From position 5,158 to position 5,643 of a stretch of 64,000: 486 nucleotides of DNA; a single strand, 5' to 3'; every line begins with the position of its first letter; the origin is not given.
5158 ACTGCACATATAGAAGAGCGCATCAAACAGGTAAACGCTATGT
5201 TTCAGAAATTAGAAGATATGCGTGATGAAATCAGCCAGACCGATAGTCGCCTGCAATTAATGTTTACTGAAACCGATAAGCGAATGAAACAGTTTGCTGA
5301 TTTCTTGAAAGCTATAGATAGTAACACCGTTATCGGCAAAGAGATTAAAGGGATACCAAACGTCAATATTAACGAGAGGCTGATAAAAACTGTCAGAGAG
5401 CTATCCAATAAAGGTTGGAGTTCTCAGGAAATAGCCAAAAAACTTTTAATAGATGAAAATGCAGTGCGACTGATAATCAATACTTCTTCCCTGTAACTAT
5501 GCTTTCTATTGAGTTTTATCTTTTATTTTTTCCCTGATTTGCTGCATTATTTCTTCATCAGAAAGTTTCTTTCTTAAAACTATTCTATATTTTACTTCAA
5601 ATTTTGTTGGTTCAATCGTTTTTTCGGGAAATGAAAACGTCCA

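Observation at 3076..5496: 806-aa membrane-anchored coiled-coil protein ending in a helix-turn-helix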

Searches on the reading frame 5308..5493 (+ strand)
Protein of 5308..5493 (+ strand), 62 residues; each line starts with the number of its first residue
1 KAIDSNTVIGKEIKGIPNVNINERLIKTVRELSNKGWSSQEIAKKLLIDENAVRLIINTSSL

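Call 13: search_protein_families(library=pfam, proteins=[window:5308-5493:+], max_evalue=10)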
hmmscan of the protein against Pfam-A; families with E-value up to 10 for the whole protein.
seq(62 aa): 8 families
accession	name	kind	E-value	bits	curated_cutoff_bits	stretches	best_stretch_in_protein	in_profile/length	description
PF21694.2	DNA_pol3_delta_C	-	0.0029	18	27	1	24-60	45-81/121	DNA polymerase III delta subunit, C-terminal domain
PF08281.18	Sigma70_r4_2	-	0.0037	17.3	25.7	1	35-54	25-44/54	Sigma-70, region 4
PF19610.4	DUF6115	-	0.0096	16.7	27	1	27-58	101-132/134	Family of unknown function (DUF6115)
PF05030.17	SSXT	-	0.035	14.1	26.2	1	22-53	16-47/62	SSXT protein (N-terminal region)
PF08279.18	HTH_11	-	0.093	13.1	25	1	24-54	1-33/55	HTH domain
PF00196.25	GerE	-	0.1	12.7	23.5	1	31-54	12-35/57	Bacterial regulatory proteins, luxR family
PF13384.12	HTH_23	-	0.19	12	24.6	1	31-58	13-39/50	Homeodomain-like domain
PF21212.3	Dimerisation2-like_dom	-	0.21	12.4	27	1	33-60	32-59/72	Dimerisation2-like domain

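Call 14: search_protein_families(library=ncbifam, proteins=[window:5308-5493:+], max_evalue=10)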
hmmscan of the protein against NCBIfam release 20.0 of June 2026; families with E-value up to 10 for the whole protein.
seq(62 aa): 4 families
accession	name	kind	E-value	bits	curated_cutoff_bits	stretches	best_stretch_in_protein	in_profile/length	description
NF047515.1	SpiroCoCo_C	equivalog_domain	1.4e-05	24.4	125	1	24-57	280-313/313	SpiroCoCo family coiled-coil protein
NF002620.0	PRK02277.1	subfamily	0.0012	18.6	115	1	22-58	4-40/201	orotate phosphoribosyltransferase-like protein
NF040595.1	HTH_Cbp1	equivalog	0.0037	17.2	140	1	21-59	47-85/135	CRISPR DNA repeat-binding protein Cbp1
NF033546.1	transpos_IS21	equivalog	0.066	12.7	160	1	30-59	2-31/294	IS21 family transposase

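Call 23: search_protein_families(library=pfam, alignment_id=A2, max_evalue=0.01)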
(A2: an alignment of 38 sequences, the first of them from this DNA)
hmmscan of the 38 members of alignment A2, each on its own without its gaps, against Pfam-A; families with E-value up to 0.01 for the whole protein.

A. member 1, seq(60 aa): 3 families
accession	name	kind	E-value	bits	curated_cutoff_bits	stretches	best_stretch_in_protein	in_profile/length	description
PF21694.2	DNA_pol3_delta_C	-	0.0027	18.1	27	1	22-58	45-81/121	DNA polymerase III delta subunit, C-terminal domain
PF08281.18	Sigma70_r4_2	-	0.0034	17.4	25.7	1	33-52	25-44/54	Sigma-70, region 4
PF19610.4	DUF6115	-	0.0095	16.8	27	1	25-56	101-132/134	Family of unknown function (DUF6115)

B. families by the number of members that match (of 38 scanned): 22 families
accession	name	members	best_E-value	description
PF19610.4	DUF6115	25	1.1e-06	Family of unknown function (DUF6115)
PF10975.14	DUF2802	19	3e-07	Protein of unknown function (DUF2802)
PF13384.12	HTH_23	6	0.00011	Homeodomain-like domain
PF00196.25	GerE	4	0.00033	Bacterial regulatory proteins, luxR family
PF08281.18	Sigma70_r4_2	4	0.00073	Sigma-70, region 4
PF02796.21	HTH_7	4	0.0023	Helix-turn-helix domain of resolvase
PF00292.24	PAX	3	0.0011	'Paired box' domain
PF13783.11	DUF4177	3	0.0013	Domain of unknown function (DUF4177)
PF13542.12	HTH_Tnp_ISL3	2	0.0016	Helix-turn-helix domain of transposase family ISL3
PF04545.22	Sigma70_r4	2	0.0024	Sigma-70, region 4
PF06056.18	Terminase_5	2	0.0025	Putative ATPase subunit of terminase (gpP-like)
PF24409.1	wHTH-PRTase_assc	2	0.0056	wHTH-PRTase associated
PF17782.7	DprA_WH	1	0.0003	DprA winged helix domain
PF08784.17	RPA_C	1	0.0011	Replication protein A C terminal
PF25787.1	HTH_SB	1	0.0021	Sleeping Beauty transposase HTH domain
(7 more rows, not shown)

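Call 24: search_solved_structures(query=A2, max_evalue=10, show_alignments=3)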
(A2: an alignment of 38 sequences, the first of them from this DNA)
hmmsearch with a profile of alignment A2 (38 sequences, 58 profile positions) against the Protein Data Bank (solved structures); distinct sequences matched with E-value up to 10: 71 (the best 60 are shown).
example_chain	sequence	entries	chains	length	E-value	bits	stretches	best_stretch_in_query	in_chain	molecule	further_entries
8cwy_A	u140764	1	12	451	1.5e-12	50.2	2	19-41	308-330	T32-15-1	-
8cws_A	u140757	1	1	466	1.6e-12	50.2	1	19-41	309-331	F4132-2 Chain A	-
8vd6_A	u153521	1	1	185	6.8e-11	44.9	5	19-47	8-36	CAP REPEAT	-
5cwb_A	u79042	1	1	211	8.3e-07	31.8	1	21-43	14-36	Designed helical repeat protein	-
2lvs_A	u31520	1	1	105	3e-05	26.8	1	3-42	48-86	Putative uncharacterized protein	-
7mwr_B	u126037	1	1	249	4.1e-05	26.4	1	22-43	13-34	LHD101B4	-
2x48_A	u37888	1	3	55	8.1e-05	25.5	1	17-54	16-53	CAG38821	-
1k78_A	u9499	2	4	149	0.00012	25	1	15-49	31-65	Paired Box Protein Pax5 | PAIRED BOX PROTEIN PAX-5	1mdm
2k27_A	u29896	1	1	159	0.00022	24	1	15-49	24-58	Paired box protein Pax-8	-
2m8e_A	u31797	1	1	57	0.0012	21.8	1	13-50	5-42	SLEEPING BEAUTY TRANSPOSASE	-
6pax_A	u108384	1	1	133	0.0018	21.1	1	15-49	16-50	HOMEOBOX PROTEIN PAX-6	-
6urs_A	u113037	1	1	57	0.0051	19.7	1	13-50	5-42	Sleeping Beauty transposase PAI subdomain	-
9drl_A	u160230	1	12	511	0.0065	19.4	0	21-40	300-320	T33-549_B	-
5cy1_A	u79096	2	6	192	0.014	18.3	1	22-53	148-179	Transposon Tn3 resolvase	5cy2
8vl3_A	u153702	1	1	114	0.022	17.6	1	19-46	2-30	De novo designed protein F3 parent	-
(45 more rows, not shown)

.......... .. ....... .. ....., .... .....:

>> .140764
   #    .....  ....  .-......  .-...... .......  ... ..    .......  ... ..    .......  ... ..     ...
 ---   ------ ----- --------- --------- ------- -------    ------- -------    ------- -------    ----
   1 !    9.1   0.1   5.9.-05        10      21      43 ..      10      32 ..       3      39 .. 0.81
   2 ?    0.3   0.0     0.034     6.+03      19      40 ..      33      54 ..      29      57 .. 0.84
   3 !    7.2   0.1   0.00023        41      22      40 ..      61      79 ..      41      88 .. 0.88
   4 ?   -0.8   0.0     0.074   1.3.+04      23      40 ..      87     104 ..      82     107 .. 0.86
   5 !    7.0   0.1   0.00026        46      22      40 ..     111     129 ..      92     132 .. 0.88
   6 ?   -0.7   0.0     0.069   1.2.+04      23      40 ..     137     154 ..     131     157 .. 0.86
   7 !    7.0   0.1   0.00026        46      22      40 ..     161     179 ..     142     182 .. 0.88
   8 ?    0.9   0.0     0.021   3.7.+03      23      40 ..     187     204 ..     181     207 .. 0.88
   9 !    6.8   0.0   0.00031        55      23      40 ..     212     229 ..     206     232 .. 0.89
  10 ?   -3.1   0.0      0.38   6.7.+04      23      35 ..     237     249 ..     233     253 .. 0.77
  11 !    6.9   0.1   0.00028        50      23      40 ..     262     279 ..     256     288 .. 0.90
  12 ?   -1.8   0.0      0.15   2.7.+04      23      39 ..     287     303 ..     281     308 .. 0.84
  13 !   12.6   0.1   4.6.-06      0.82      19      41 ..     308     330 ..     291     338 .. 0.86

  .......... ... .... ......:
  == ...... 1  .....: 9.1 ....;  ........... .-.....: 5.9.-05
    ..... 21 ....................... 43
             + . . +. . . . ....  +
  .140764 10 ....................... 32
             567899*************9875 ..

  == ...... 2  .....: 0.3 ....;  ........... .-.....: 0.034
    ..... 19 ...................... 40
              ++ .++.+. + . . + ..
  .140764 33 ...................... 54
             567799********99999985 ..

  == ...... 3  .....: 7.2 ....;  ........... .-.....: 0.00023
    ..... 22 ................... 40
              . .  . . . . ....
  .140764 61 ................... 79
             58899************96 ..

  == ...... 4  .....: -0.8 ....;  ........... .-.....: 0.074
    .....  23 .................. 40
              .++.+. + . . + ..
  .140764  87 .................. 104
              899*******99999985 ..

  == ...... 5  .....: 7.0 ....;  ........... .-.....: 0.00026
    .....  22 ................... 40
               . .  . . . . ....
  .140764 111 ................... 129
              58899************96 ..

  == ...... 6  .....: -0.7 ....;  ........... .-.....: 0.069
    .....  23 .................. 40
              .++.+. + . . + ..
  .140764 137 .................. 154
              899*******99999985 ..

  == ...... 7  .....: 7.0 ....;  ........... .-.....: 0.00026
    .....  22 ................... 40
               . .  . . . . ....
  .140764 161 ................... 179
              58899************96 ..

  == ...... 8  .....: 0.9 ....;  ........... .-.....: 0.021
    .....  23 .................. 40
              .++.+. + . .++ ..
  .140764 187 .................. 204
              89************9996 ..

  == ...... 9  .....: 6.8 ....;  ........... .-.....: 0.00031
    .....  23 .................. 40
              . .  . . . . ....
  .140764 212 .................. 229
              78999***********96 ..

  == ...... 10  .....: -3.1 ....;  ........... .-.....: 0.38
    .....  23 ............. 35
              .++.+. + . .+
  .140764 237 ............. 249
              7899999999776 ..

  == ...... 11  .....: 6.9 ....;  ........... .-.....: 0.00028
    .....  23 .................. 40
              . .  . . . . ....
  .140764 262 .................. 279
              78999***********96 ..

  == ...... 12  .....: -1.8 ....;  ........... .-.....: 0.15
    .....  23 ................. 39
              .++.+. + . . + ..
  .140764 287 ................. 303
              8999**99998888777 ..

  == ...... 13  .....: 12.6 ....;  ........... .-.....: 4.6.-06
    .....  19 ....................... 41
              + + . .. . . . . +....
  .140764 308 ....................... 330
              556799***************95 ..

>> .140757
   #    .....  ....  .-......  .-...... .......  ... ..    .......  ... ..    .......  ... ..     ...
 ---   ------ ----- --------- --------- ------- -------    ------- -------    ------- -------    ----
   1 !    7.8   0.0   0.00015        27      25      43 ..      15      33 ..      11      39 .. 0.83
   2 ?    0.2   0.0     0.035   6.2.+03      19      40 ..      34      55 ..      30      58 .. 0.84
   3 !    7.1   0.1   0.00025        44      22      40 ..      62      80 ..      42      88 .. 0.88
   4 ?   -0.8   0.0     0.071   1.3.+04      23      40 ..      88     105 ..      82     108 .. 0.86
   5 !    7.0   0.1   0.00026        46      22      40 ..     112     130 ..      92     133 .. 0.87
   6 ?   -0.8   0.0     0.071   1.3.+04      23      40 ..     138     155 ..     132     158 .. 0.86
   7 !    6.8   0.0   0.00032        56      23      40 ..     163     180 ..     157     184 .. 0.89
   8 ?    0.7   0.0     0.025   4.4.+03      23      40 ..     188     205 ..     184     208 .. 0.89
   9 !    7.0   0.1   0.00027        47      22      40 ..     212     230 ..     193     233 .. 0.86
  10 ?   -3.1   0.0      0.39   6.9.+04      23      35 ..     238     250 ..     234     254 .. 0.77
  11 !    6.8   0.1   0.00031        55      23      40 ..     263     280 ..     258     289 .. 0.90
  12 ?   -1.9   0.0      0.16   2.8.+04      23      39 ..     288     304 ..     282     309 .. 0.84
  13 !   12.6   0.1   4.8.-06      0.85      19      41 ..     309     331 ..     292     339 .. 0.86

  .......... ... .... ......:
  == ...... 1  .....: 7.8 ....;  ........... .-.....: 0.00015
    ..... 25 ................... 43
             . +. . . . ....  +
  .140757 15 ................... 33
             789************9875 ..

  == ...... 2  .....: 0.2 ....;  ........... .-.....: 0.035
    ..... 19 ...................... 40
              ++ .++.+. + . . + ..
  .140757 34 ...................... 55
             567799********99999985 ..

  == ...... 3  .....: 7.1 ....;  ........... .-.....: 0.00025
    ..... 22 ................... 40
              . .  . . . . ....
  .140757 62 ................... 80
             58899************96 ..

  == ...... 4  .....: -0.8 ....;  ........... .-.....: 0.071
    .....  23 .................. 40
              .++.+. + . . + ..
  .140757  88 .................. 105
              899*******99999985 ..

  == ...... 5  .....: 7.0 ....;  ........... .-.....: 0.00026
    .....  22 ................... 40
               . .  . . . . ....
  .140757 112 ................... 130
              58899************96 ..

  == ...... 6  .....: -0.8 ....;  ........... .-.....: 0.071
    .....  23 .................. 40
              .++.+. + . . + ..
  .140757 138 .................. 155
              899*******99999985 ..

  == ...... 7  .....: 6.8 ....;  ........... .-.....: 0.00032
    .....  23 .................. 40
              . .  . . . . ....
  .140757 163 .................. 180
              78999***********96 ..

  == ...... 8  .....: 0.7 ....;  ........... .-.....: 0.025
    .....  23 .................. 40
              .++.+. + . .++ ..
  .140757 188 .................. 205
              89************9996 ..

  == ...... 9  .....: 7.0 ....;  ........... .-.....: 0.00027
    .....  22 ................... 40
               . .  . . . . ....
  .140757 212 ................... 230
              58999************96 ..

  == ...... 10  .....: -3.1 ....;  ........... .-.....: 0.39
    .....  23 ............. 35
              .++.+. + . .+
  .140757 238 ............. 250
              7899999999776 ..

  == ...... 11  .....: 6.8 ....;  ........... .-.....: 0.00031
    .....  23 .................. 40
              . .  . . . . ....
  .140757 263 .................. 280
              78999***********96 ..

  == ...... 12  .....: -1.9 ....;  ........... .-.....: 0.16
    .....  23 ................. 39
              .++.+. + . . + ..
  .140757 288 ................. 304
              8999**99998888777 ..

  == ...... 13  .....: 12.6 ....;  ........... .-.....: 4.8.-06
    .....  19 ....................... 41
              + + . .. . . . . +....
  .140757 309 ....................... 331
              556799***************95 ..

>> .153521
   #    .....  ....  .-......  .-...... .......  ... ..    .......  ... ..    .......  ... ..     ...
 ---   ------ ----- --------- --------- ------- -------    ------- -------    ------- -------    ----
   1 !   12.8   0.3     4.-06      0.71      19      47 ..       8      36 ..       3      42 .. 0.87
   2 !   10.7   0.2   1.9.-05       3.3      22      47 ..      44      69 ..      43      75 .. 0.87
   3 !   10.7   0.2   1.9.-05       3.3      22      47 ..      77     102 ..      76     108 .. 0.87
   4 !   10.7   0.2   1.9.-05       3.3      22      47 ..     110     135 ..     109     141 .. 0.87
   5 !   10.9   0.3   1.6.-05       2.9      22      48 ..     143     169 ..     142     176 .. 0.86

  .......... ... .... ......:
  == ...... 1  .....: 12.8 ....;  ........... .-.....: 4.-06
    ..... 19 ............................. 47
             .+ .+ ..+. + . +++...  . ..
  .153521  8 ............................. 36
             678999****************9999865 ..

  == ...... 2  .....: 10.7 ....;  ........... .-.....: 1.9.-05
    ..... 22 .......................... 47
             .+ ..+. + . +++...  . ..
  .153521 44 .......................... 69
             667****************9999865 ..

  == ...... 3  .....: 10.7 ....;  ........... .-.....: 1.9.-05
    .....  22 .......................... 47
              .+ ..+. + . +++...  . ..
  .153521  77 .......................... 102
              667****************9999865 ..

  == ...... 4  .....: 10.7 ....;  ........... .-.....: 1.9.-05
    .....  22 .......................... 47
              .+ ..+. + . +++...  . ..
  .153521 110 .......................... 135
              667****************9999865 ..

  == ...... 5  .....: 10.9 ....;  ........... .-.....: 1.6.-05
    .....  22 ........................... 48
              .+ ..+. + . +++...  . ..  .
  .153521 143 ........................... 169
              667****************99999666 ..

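Call 32: predict_structure(alignment_id=A2)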
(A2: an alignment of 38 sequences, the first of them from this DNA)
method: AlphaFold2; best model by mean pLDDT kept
length: 60 residues; sequences in the alignment: 38
mean_pLDDT: 75.2   pTM: 0.54
mean pLDDT of the five models: 75.2, 74.7, 74.5, 73.9, 72.4
residues with pLDDT >= 90: 24; 70-90: 14; 50-70: 8; < 50: 14
segments of 3 or more residues with pLDDT < 50: 1-13
pLDDT, mean of each block of 10 residues (from residue 1): 45 53 89 94 91 79
secondary structure, 60 per line:
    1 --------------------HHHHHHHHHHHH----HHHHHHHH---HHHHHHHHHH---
elements in order: H21-32 H37-44 H48-57

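Call 35: fold_search(model_id=the predicted structure, library=pdb)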
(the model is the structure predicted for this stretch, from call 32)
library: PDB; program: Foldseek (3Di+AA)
matches with E <= 10: 800; with E <= 0.001: 0
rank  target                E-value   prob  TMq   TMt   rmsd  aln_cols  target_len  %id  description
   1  2x48_A                3.0e-01  0.99  0.55  0.60   0.7        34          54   32  ORF 55 from Sulfolobus islandicus rudivirus 1 (released 2010-07-21)
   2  4ldz_B                3.0e-01  0.95  0.54  0.19   5.9        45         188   33  Crystal structure of the full-length response regulator DesR in the active state (released 2014-07-16)
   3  1zlj_B                4.2e-01  0.87  0.54  0.47   8.0        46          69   17  Crystal Structure of the Mycobacterium tuberculosis Hypoxic Response Regulator DosR C-terminal Domain (released 2006-01-31)
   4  4lgw                  4.2e-01  0.66  0.45  0.13   8.3        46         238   35  Crystal structure of Escherichia coli SdiA in the space group P6522 (released 2014-03-19)
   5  4ldz_A                5.1e-01  0.97  0.52  0.17   1.1        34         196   38  Crystal structure of the full-length response regulator DesR in the active state (released 2014-07-16)
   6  3c57_A                5.1e-01  0.89  0.52  0.60   5.7        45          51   18  Crystal Structure of the Mycobacterium tuberculosis Hypoxic Response Regulator DosR C-terminal Domain Crystal Form II (released 2008-04-22)
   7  4y13                  5.1e-01  0.63  0.45  0.13   8.3        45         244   36  SdiA in complex with octanoyl-rac-glycerol (released 2015-04-08)
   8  4lfu                  5.4e-01  0.80  0.51  0.14   8.5        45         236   36  Crystal structure of Escherichia coli SdiA in the space group C2 (released 2014-03-19)
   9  4hye_A                6.2e-01  0.91  0.56  0.18   6.4        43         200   23  Crystal structure of a response regulator spr1814 from Streptococcus pneumoniae reveals unique interdomain contacts am (released 2013-06-05)
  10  3kln_B                6.6e-01  0.96  0.55  0.16   1.1        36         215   30  Vibrio cholerae VpsT (released 2010-02-09)
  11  5cy2_A                6.6e-01  0.87  0.61  0.23   4.4        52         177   29  Tn3 resolvase - site III complex crystal form II (released 2017-01-11)
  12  4y17_C                6.6e-01  0.57  0.49  0.14   8.6        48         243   33  SdiA in complex with 3-oxo-C8-homoserine lactone (released 2015-04-08)
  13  6ndl                  7.1e-01  0.89  0.51  0.11   1.6        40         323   30  Crystal structure of Staphylococcus aureus biotin protein ligase in complex with a sulfonamide inhibitor (released 2019-12-18)
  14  5yiu                  7.6e-01  0.92  0.66  0.78   2.7        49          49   26  Caulobacter crescentus GcrA DNA-binding domain (DBD) (released 2018-03-21)
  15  5zz6_C                7.6e-01  0.38  0.43  0.16   4.9        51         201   24  Redox-sensing transcriptional repressor Rex (released 2018-11-07)
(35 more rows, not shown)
